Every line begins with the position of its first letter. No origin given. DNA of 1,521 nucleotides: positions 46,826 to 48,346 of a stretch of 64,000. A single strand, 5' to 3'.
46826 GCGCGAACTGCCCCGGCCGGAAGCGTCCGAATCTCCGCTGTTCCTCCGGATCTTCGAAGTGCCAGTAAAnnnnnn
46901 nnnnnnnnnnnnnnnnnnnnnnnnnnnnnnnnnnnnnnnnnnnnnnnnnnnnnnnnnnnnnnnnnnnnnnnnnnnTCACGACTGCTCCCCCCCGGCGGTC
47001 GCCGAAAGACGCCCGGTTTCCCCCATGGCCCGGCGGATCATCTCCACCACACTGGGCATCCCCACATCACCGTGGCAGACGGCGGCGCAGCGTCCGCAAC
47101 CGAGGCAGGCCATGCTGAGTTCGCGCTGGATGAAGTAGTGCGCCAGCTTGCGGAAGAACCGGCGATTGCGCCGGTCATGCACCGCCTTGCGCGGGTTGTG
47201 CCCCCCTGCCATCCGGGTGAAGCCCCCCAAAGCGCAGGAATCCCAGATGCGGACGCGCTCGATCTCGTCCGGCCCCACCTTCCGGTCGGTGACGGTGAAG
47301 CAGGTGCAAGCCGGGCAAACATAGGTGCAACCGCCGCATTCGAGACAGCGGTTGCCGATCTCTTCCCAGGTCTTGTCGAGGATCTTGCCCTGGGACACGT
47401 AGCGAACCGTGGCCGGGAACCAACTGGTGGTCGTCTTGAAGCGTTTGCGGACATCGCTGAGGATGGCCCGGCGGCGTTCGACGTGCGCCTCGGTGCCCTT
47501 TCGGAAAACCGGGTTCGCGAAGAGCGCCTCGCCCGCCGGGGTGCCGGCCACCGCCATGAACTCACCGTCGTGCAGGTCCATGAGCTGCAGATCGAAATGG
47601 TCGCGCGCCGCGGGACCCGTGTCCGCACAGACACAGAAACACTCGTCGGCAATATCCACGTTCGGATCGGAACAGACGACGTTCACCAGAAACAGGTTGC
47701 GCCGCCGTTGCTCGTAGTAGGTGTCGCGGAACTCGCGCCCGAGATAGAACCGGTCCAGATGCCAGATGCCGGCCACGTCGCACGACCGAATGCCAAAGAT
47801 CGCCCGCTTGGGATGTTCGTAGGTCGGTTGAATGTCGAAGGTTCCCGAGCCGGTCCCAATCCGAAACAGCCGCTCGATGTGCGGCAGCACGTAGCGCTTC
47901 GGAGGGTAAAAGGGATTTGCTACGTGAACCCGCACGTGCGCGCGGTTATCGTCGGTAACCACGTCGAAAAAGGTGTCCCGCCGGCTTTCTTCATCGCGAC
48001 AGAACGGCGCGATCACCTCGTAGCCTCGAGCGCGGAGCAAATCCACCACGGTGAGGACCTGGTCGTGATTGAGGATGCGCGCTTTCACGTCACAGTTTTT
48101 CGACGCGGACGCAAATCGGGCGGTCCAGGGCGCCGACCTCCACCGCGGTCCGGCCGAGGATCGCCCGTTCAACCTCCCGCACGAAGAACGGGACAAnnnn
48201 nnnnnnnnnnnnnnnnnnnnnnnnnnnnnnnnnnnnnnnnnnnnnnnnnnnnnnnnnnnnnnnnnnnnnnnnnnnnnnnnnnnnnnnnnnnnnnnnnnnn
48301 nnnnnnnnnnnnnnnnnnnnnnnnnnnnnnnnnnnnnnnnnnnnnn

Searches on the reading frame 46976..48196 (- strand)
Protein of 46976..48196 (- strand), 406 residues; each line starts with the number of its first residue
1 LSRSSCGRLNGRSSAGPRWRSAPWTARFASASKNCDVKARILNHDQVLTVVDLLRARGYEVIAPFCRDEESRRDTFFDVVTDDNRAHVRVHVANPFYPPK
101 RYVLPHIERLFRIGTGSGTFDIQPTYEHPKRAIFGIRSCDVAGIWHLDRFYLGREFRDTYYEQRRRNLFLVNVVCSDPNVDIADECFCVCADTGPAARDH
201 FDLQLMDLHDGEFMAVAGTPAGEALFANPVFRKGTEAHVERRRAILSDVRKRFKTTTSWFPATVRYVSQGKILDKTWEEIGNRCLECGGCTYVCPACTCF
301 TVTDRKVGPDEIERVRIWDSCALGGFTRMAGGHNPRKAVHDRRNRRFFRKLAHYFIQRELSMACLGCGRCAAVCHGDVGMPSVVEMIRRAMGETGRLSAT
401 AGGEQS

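Call 4: search_protein_families(library=pfam, proteins=[window:46976-48196:-], max_evalue=0.001)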
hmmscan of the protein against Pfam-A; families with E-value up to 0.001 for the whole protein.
window:46976-48196:- (406 aa): 9 families
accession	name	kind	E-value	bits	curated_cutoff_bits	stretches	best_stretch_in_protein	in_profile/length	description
PF17179.9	Fer4_22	-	7.3e-28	97.7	27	1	283-376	1-93/95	4Fe-4S dicluster domain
PF13534.11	Fer4_17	-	1.1e-06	29.6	22.2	0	271-295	32-57/61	4Fe-4S dicluster domain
PF12838.12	Fer4_7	-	2.2e-06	28.4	27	0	362-375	36-49/52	4Fe-4S dicluster domain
PF13187.11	Fer4_9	-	4.9e-06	26.9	27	0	351-376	34-49/52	4Fe-4S dicluster domain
PF13183.11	Fer4_8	-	8.7e-06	26.6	27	1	282-375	3-65/68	4Fe-4S dicluster domain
PF13237.11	Fer4_10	-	1.1e-05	25.7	25.5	0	281-305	6-22/53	4Fe-4S dicluster domain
PF13484.11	Fer4_16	-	2.9e-05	25.2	30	0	270-296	39-65/66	4Fe-4S double cluster binding domain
PF12797.12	Fer4_2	-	0.00026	21.2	24.5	0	282-296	8-22/22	4Fe-4S binding domain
PF25160.1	LdpA_Fe-S-bd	-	0.00078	19.6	27.6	0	360-374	24-38/49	LdpA Fe-S cluster-binding domain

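Call 5: search_protein_families(library=ncbifam, proteins=[window:46976-48196:-], max_evalue=0.001)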
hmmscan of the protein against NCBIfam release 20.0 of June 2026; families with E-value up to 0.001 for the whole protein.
window:46976-48196:- (406 aa): 6 families
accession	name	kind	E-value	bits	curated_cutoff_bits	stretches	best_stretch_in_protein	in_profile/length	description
NF040833.1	sulfhyd_HydB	equivalog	2e-42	145.4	750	1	74-392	32-337/367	NADPH-dependent hydrogenase/sulfhydrogenase 1 subunit beta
NF040829.1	sulfhyd_ShyB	equivalog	4.5e-41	140.9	690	1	75-390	32-332/334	NAD(P)-dependent hydrogenase/sulfhydrogenase 2 subunit beta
TIGR02910.1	sulfite_red_A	equivalog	1.7e-37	129.5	323.15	1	98-392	61-331/334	anaerobic sulfite reductase subunit AsrA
TIGR01945.1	rnfC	subfamily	2.3e-05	23.1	245.95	1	260-297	380-417/435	RnfABCDGE type electron transport complex subunit C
NF045670.1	quin_L_LdhH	equivalog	0.00015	20.2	800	0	358-394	350-386/706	L-lactate dehydrogenase (quinone) large subunit LdhH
NF003454.1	PRK05035.1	equivalog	0.00057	18.5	345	0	260-296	384-420/556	electron transport complex subunit RsxC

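Call 18: search_solved_structures(query=window:46976-48088:-, max_evalue=0.001, show_alignments=2)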
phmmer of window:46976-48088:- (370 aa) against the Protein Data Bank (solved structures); distinct sequences matched with E-value up to 0.001: 2.
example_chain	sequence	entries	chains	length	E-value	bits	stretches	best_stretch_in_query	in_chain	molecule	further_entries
9nez_B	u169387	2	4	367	7.4e-38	133.5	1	38-356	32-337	Sulfhydrogenase 1 subunit beta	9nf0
8rvu_E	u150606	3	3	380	0.00039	22.5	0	237-264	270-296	Formate dehydrogenase, beta subunit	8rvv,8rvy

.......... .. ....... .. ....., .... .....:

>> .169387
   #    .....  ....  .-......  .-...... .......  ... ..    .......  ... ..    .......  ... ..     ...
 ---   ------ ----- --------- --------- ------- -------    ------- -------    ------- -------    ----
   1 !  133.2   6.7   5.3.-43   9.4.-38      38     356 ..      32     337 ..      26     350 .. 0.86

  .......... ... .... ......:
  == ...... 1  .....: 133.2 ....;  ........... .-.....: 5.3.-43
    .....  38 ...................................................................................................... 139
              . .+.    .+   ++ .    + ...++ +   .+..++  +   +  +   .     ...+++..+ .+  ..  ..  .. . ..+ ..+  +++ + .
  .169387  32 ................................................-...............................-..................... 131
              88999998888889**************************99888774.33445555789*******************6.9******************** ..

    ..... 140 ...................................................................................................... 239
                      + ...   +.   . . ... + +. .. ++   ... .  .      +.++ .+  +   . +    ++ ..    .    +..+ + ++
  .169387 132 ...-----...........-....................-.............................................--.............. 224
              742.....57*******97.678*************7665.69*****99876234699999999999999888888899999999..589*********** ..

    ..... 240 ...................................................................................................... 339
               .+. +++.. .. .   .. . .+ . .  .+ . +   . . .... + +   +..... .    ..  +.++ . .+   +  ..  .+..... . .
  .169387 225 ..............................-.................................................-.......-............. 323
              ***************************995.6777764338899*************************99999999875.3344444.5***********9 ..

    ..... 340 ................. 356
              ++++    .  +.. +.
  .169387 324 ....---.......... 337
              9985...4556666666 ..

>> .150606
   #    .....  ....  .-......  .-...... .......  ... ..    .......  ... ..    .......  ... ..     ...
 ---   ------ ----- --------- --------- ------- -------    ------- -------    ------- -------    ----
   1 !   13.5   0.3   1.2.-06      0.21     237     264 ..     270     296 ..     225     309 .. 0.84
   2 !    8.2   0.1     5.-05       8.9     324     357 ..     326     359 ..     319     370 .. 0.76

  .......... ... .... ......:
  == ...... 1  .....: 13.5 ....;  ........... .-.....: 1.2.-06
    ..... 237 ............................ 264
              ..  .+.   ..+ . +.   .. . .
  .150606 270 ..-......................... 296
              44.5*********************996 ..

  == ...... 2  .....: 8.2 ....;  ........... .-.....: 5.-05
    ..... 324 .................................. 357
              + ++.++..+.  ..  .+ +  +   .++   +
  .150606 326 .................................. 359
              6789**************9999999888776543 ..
